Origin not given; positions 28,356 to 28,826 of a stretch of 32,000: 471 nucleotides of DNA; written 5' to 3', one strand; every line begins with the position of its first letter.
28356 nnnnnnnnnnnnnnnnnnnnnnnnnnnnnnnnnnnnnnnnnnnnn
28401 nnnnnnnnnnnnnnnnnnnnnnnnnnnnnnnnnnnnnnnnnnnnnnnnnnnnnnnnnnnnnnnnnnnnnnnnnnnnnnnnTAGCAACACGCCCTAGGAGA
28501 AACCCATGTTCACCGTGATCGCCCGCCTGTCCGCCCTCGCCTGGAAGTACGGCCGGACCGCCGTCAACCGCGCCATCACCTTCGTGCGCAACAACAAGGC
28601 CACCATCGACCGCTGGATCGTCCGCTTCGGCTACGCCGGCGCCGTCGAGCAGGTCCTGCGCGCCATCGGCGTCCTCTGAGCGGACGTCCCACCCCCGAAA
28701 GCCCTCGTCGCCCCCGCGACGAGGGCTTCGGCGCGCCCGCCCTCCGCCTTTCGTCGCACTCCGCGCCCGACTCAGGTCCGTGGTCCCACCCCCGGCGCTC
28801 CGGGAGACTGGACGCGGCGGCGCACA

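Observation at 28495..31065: Unannotated 57-codon leaderless bacteriocin candidate with a YdbS/YdbT (bPH_2) export/immunity pair in a high-GC actinobacterium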

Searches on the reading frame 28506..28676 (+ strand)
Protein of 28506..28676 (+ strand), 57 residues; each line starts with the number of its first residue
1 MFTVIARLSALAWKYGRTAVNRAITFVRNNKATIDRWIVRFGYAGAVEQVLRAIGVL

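Call 3: search_protein_families(library=pfam, proteins=[window:28506-28676:+], max_evalue=1)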
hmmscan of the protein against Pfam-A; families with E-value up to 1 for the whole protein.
window:28506-28676:+ (57 aa): 1 family
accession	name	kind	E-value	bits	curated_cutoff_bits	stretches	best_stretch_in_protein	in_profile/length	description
PF09119.15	SicP-binding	-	0.051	14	25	1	8-32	44-69/84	SicP binding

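Call 4: search_protein_families(library=ncbifam, proteins=[window:28506-28676:+], max_evalue=1)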
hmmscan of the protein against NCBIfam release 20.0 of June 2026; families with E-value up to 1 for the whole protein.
window:28506-28676:+ (57 aa): 1 family
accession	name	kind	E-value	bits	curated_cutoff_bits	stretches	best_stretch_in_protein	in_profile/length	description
NF040841.1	AMEP412_fam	subfamily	0.067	13.5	45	1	6-43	27-63/74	AMEP412 family response elicitor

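Call 5: search_solved_structures(query=window:28506-28676:+, max_evalue=10, show_alignments=5)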
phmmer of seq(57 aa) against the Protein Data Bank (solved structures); distinct sequences matched with E-value up to 10: 1.
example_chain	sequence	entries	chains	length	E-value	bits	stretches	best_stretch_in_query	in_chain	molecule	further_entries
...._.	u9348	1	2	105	1.4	12.9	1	8-35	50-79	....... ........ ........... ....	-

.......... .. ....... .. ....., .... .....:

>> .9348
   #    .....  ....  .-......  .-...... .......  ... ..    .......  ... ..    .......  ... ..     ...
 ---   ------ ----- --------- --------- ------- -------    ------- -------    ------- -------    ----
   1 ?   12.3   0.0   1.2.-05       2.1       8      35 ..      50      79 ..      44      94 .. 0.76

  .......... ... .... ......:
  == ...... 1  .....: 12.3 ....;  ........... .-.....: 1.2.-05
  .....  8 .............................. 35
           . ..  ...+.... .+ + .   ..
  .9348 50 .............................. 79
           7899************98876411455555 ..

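Call 12: find_homologous_proteins(query=window:28506-28676:+, max_evalue=10)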
Query seq(57 aa) (57 aa): 8 proteins with E <= 10 among 8 candidates.
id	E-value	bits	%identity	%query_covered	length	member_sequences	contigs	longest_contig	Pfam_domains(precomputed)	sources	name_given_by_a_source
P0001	6.2e-27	109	93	100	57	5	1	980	-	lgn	-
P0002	1.3e-26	108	93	100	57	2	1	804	-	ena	-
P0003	3.1e-26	107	91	100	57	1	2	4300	-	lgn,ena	-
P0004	1.1e-25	105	93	100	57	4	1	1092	-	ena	-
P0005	4.1e-25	103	86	100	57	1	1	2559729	-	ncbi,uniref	ncbi:hypothetical protein ACEUE7_00520 [Micrococcus endophyticus]|uniref:hypothetical protein n=1 Ta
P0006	1.3e-24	102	88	100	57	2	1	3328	-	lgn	-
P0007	8.1e-24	99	86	100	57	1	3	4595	-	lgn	-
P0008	1.1e-22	96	81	100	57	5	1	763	-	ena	-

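Call 14: find_encoding_contigs(protein=P0005, flank=8000, max_places=4)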
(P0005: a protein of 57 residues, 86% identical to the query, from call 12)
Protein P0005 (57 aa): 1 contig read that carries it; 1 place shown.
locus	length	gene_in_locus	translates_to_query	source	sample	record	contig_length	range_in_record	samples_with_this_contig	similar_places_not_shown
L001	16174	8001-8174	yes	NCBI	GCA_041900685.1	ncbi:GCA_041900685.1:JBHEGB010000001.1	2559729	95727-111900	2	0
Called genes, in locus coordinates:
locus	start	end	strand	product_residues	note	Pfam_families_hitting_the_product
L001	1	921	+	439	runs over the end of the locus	PF13847:Methyltransf_31 (weak), PF05958:tRNA_U5-meth_tr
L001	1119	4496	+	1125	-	PF00702:Hydrolase, PF13419:HAD_2, PF03636:Glyco_hydro_65N, PF03632:Glyco_hydro_65m, PF03633:Glyco_hydro_65C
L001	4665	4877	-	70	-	-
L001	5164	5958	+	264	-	PF00005:ABC_tran, PF13304:AAA_21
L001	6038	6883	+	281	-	-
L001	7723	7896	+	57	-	-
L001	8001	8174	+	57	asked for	-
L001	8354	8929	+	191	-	PF03703:bPH_2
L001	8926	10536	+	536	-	PF03703:bPH_2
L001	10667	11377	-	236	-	PF07730:HisKA_3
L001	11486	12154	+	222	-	PF00072:Response_reg, PF08281:Sigma70_r4_2 (faint), PF00196:GerE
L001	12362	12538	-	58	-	-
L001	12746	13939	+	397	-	PF07730:HisKA_3, PF02518:HATPase_c (weak)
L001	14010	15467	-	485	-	PF02652:Lactate_perm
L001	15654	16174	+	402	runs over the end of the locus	PF03060:NMO, PF01070:FMN_dh (weak)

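Call 18: find_related_loci(query=window:28506-28676:+, collection=genome_contigs, flank=6000)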
Query seq(57 aa) (57 aa) in genome_contigs; peptide patterns used: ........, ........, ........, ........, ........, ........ (x = any residue, [..] = any of these).
356 stretches matched a pattern; 3 encode a relative of the query (tblastn E <= 1e-3); 3 distinct loci.
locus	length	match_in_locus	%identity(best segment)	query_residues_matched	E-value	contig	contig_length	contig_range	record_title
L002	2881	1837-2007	72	1-57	1e-23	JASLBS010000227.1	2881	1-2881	MAG: Arthrobacter sp. isolate CMU.bins.70 k141_22778820, whole genome shotgun sequence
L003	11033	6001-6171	67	1-57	1e-22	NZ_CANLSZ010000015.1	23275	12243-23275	Uncultured Arthrobacter sp. isolate 2B2-80-3Z.fasta NODE_15, whole genome shotgun sequence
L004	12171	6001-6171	67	1-57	2e-22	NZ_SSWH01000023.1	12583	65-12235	Arthrobacter echini strain AM23 NODE_23_length_12583_cov_86.159474, whole genome shotgun sequence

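Call 41: predict_structure(alignment_id=A3)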
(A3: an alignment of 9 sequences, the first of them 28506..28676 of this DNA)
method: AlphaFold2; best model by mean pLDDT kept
length: 57 residues; sequences in the alignment: 9
mean_pLDDT: 92.5   pTM: 0.74
mean pLDDT of the five models: 92.5, 90.8, 87.1, 66.2, 64.0
residues with pLDDT >= 90: 48; 70-90: 9; 50-70: 0; < 50: 0
segments of 3 or more residues with pLDDT < 50: none
pLDDT, mean of each block of 10 residues (from residue 1): 90 91 95 96 94 89
secondary structure, 60 per line:
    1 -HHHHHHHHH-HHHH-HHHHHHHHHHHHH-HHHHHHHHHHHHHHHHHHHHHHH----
elements in order: H2-10 H12-15 H17-29 H31-53

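Call 48: fold_search(model_id=the predicted structure, library=pdb)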
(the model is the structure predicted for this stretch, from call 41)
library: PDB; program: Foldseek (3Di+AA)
matches with E <= 10: 2; with E <= 0.001: 0
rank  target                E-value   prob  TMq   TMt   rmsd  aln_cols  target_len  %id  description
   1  2n8o_MODEL_1_A        2.8e+00  0.28  0.48  0.51   2.8        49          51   24  NMR Solution Structure of Aureocin A53 (released 2016-02-17)
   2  5hkk_A                9.4e+00  0.09  0.44  0.07   5.5        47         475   19  Caldalaklibacillus thermarum F1-ATPase (wild type) (released 2016-09-21)

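Call 49: find_encoding_contigs(protein=window:28506-28676:+, flank=6000, max_places=6)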
Protein seq(57 aa) (57 aa): 24 contigs read that carry it; 6 places shown.
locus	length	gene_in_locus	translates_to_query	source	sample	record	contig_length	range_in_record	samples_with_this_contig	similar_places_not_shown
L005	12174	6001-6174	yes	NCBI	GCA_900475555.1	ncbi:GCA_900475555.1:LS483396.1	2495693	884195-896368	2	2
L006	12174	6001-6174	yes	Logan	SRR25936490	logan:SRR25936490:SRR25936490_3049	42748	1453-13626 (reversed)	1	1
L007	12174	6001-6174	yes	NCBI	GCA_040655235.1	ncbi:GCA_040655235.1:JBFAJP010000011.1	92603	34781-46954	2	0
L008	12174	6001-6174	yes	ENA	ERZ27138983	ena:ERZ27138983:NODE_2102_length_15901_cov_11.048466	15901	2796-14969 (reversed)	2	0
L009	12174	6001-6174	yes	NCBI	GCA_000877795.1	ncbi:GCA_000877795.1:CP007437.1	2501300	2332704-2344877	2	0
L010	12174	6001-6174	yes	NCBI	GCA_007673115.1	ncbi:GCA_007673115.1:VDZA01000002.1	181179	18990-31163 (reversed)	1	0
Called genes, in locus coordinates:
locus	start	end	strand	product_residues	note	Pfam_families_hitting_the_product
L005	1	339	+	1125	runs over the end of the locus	PF00702:Hydrolase, PF13419:HAD_2, PF03636:Glyco_hydro_65N, PF03632:Glyco_hydro_65m, PF03633:Glyco_hydro_65C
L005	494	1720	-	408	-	PF01548:DEDD_Tnp_IS110, PF02371:Transposase_20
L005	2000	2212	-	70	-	-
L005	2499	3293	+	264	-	PF00005:ABC_tran, PF13304:AAA_21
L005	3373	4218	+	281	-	-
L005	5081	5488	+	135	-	PF13340:DUF4096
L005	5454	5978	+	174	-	PF01609:DDE_Tnp_1, PF13586:DDE_Tnp_1_2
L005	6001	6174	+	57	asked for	-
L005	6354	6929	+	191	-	PF03703:bPH_2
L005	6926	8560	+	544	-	PF03703:bPH_2 (weak)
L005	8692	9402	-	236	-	PF07730:HisKA_3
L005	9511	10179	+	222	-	PF00072:Response_reg, PF08281:Sigma70_r4_2 (faint), PF00196:GerE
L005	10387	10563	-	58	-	-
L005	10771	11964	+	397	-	PF07730:HisKA_3, PF02518:HATPase_c (faint)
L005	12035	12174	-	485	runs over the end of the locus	PF02652:Lactate_perm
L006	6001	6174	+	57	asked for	-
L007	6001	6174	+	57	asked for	-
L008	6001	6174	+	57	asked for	-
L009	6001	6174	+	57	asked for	-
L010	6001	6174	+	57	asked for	-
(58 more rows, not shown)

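Call 58: search_protein_representatives(alignment_id=A3)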
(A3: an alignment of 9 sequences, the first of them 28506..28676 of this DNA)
Query: 9 sequences, 57 profile positions. Proteins with E-value up to 0.001 (for the whole library): 9; up to 1e-10: 3; up to 1e-30: 1. The best 9 are listed.
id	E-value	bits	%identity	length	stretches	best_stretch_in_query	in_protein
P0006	7.7e-36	138.1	-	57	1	1-57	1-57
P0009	2.3e-17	78.9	-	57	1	1-56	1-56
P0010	1.7e-15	72.9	-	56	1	18-57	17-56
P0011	3.3e-10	56.0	-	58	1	1-56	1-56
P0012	8.7e-09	51.5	-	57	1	1-57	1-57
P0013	6.8e-08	48.6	-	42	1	1-25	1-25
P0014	1.5e-05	41.1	-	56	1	1-55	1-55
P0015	5.0e-05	39.4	-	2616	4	34-45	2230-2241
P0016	9.6e-05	38.5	-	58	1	2-55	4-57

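Call 60: search_protein_families(library=ncbifam, proteins=[P0009, P0011, P0012, P0014, P0016], max_evalue=10)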
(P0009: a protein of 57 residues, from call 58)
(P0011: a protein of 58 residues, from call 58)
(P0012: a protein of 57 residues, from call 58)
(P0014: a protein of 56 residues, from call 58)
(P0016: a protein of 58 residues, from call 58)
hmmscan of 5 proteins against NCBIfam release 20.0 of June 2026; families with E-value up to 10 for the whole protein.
P0009 (57 aa): 1 family
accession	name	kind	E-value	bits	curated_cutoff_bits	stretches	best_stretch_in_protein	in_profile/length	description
NF033881.1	aureocin_A53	equivalog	0.0071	16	27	1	8-41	4-33/48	aureocin A53 family class IId bacteriocin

P0011 (58 aa): 0 families

P0012 (57 aa): 1 family
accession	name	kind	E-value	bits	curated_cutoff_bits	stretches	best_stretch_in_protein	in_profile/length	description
NF033881.1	aureocin_A53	equivalog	0.018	14.7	27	1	3-39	3-31/48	aureocin A53 family class IId bacteriocin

P0014 (56 aa): 2 families
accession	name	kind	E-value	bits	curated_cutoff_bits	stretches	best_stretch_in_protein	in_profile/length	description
NF033881.1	aureocin_A53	equivalog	1.7e-05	24.3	27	1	1-55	1-48/48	aureocin A53 family class IId bacteriocin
NF040841.1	AMEP412_fam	subfamily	0.078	13.3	45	1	10-51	31-73/74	AMEP412 family response elicitor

P0016 (58 aa): 0 families

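Call 61: search_protein_families(library=pfam, proteins=[P0009, P0011, P0012, P0014, P0016], max_evalue=10)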
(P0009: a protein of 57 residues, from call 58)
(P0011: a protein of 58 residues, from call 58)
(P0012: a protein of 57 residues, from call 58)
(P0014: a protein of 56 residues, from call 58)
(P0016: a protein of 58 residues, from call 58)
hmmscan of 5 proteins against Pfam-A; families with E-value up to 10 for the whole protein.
P0009 (57 aa): 0 families

P0011 (58 aa): 0 families

P0012 (57 aa): 4 families
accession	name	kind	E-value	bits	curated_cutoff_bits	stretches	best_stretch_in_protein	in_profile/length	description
PF13384.12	HTH_23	-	0.0018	18.5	24.6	1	6-41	8-41/50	Homeodomain-like domain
PF13551.12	HTH_29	-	0.0067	16.9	28.1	1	17-41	12-36/64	Winged helix-turn helix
PF13542.12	HTH_Tnp_ISL3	-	0.014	15.2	27.4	1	19-41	28-50/51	Helix-turn-helix domain of transposase family ISL3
PF13518.12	HTH_28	-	0.12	13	25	1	7-41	4-36/52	Helix-turn-helix domain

P0014 (56 aa): 1 family
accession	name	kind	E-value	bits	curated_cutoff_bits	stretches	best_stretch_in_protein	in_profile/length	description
PF11758.13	Bacteriocin_IIi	-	0.032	14.5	25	1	7-56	5-51/51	Aureocin-like type II bacteriocin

P0016 (58 aa): 0 families

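Call 65: find_encoding_contigs(protein=P0012, flank=5000, max_places=3)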
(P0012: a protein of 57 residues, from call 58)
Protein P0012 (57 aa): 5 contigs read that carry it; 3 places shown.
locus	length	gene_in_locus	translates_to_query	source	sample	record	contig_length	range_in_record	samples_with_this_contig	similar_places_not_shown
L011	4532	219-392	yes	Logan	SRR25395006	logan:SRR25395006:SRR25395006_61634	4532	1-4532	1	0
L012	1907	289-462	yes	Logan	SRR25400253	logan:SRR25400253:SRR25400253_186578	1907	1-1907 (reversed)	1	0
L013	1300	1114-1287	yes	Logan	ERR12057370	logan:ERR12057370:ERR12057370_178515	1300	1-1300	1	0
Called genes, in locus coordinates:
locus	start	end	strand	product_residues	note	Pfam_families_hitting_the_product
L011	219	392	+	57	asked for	-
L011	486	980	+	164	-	PF03703:bPH_2 (weak)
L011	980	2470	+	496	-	PF03703:bPH_2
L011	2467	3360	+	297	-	PF00005:ABC_tran, PF13304:AAA_21 (faint)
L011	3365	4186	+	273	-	-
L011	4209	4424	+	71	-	-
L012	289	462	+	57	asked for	-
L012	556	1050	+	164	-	PF03703:bPH_2 (weak)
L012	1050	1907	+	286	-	?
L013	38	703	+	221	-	PF00196:GerE, PF08281:Sigma70_r4_2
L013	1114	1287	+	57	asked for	-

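Call 66: find_encoding_contigs(protein=P0014, flank=5000, max_places=3)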
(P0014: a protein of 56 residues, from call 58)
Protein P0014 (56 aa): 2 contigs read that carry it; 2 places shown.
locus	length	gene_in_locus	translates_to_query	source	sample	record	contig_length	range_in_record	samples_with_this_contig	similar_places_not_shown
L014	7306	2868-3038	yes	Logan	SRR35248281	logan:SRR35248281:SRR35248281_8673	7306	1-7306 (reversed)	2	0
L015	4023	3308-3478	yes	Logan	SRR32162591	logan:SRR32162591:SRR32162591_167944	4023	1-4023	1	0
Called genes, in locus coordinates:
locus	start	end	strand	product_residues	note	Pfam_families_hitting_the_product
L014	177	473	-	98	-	-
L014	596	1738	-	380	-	PF07730:HisKA_3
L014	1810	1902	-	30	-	-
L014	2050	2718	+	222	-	PF00072:Response_reg, PF00196:GerE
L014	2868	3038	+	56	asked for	-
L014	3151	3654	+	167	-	PF03703:bPH_2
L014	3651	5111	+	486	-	PF03703:bPH_2 (weak)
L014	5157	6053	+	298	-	PF00005:ABC_tran, PF13304:AAA_21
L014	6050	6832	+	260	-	-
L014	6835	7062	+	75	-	-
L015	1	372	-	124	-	?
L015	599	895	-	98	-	-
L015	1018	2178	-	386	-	-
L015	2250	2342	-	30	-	-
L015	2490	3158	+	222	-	PF00072:Response_reg, PF00196:GerE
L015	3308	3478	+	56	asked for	-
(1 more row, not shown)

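Call 68: list_cluster_members(proteins=[window:28506-28676:+, P0012, P0014, P0009])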
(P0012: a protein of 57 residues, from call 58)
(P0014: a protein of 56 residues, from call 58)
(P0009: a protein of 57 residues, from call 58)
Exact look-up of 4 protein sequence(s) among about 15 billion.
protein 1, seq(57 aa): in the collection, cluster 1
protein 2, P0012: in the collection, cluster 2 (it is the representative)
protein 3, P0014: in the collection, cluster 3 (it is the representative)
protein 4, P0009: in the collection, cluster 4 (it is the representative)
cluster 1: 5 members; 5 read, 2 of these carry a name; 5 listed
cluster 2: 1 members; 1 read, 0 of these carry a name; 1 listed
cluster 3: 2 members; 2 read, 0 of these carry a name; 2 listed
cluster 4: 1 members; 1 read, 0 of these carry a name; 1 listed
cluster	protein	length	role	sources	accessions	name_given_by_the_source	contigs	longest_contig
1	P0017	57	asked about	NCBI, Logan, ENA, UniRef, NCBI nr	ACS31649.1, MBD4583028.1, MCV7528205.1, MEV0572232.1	hypothetical protein [Micrococcus luteus] | Transposase n=1 Tax=Micrococcus luteus (strain ATCC 4698 / DSM 20030 / JCM 1464 / CCM 169 ...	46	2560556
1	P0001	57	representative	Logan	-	-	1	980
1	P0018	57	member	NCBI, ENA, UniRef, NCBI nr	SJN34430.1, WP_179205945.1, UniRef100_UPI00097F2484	hypothetical protein [Micrococcus luteus] | hypothetical protein n=1 Tax=Micrococcus luteus TaxID=1270 RepID=UPI00097F2484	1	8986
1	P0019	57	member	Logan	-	-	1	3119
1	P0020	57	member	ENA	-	-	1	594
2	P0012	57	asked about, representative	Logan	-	-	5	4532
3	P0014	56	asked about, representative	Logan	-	-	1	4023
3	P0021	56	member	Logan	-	-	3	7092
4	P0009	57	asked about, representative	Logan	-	-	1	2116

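Call 73: find_encoding_contigs(protein=P0011, flank=5000, max_places=3)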
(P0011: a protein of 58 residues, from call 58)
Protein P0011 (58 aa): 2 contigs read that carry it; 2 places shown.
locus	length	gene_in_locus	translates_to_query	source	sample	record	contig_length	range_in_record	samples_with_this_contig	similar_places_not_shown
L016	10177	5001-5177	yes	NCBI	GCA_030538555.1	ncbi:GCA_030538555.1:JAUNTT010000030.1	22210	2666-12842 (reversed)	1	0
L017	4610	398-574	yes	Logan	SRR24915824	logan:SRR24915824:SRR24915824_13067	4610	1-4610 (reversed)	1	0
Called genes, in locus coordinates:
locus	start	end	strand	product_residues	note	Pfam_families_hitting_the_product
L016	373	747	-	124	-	-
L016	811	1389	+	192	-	PF00881:Nitroreductase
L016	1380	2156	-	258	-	-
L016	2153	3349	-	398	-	PF07730:HisKA_3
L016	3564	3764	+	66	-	-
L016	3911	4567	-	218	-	PF00072:Response_reg, PF00196:GerE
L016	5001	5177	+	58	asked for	-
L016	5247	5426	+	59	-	-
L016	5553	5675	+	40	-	-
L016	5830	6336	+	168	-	PF03703:bPH_2 (weak)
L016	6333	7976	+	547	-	PF03703:bPH_2 (faint)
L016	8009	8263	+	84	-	-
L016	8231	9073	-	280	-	PF26312:DUF8083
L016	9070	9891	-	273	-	PF03372:Exo_endo_phos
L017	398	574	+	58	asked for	-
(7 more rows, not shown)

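Call 74: find_encoding_contigs(protein=P0016, flank=5000, max_places=3)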
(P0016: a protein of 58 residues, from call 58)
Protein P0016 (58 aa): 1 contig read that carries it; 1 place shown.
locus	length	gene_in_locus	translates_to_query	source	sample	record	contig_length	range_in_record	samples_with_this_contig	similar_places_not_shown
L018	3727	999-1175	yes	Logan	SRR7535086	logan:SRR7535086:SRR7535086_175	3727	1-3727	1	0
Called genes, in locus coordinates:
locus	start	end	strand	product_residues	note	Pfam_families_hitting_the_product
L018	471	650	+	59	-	-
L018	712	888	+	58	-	-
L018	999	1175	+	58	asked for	-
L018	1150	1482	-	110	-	-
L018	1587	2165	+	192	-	PF03703:bPH_2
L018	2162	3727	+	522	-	?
